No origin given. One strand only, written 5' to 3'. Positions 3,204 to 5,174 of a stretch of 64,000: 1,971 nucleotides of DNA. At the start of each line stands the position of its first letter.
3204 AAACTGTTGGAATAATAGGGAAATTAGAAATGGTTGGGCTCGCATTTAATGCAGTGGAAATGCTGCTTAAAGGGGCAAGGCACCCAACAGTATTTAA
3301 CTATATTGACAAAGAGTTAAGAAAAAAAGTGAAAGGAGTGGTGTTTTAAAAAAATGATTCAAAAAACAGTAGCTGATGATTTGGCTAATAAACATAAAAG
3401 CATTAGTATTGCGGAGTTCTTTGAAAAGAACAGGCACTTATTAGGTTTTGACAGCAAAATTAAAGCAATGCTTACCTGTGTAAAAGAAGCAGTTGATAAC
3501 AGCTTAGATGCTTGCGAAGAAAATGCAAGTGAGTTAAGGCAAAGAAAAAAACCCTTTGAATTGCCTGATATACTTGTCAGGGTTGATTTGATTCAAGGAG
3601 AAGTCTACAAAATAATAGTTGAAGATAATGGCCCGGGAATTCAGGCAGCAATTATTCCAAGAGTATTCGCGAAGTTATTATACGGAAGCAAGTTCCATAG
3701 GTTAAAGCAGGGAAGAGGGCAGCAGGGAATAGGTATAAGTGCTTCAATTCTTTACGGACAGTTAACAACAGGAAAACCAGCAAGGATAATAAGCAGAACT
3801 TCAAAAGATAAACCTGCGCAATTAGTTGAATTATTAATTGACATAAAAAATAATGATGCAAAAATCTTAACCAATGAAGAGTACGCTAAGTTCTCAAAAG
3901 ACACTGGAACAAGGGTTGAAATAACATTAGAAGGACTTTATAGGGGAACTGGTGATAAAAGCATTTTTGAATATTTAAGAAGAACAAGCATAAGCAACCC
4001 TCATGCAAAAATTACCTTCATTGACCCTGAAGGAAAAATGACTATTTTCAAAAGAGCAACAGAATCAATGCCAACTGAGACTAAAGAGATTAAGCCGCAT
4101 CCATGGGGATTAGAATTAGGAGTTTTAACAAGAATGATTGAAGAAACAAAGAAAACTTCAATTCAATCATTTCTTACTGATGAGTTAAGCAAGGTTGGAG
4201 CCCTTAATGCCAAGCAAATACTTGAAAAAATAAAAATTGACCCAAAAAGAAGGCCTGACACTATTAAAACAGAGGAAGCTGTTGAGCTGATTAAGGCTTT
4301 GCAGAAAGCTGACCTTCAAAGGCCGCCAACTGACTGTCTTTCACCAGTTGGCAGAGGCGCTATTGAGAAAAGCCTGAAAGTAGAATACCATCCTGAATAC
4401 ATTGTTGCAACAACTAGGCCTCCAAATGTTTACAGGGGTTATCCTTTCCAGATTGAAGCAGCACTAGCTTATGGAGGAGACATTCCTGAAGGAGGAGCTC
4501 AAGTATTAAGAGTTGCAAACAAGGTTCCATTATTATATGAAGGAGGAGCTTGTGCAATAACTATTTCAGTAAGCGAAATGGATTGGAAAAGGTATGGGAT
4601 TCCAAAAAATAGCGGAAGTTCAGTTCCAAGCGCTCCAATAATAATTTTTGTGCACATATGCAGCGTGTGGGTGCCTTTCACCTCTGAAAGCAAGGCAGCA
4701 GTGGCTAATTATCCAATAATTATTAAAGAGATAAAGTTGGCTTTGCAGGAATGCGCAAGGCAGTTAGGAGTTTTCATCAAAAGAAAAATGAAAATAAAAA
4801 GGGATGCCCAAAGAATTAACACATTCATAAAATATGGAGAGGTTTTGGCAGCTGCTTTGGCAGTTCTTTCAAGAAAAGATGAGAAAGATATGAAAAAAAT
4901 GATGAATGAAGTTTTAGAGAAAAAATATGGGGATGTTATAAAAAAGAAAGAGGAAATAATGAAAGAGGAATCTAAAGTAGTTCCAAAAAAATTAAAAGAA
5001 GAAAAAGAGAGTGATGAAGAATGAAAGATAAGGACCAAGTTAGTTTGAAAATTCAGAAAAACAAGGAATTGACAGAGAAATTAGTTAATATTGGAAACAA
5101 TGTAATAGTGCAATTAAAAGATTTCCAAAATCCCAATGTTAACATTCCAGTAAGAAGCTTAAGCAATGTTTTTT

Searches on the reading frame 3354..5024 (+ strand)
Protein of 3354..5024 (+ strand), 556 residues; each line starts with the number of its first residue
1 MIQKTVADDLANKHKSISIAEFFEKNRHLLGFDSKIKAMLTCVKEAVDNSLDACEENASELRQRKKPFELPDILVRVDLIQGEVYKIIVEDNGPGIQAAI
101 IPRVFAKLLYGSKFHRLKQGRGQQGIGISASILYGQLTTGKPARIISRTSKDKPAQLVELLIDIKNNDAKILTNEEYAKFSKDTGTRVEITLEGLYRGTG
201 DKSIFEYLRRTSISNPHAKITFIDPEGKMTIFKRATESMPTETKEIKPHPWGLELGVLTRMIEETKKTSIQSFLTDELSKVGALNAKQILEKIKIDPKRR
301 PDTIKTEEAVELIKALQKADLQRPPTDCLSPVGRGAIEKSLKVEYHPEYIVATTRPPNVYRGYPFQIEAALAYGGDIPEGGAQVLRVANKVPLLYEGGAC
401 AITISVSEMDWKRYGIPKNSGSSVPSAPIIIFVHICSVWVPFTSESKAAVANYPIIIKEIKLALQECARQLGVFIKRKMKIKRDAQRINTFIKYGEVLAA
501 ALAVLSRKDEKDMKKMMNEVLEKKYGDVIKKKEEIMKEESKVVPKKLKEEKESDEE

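Call 70: search_protein_families(library=pfam, proteins=[window:3354-5024:+], max_evalue=0.001)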
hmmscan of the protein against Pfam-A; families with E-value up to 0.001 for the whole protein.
window:3354-5024:+ (556 aa): 3 families
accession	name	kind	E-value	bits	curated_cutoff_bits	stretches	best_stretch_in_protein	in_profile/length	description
PF09239.17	Topo-VIb_trans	-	1.3e-55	188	24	1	324-486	1-158/159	Topoisomerase VI B subunit, transducer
PF13589.12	HATPase_c_3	-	2.5e-08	34.5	25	1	41-154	5-99/137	Histidine kinase-, DNA gyrase B-, and HSP90-like ATPase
PF02518.31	HATPase_c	-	5.3e-08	33.7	26.4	1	38-133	5-80/111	Histidine kinase-, DNA gyrase B-, and HSP90-like ATPase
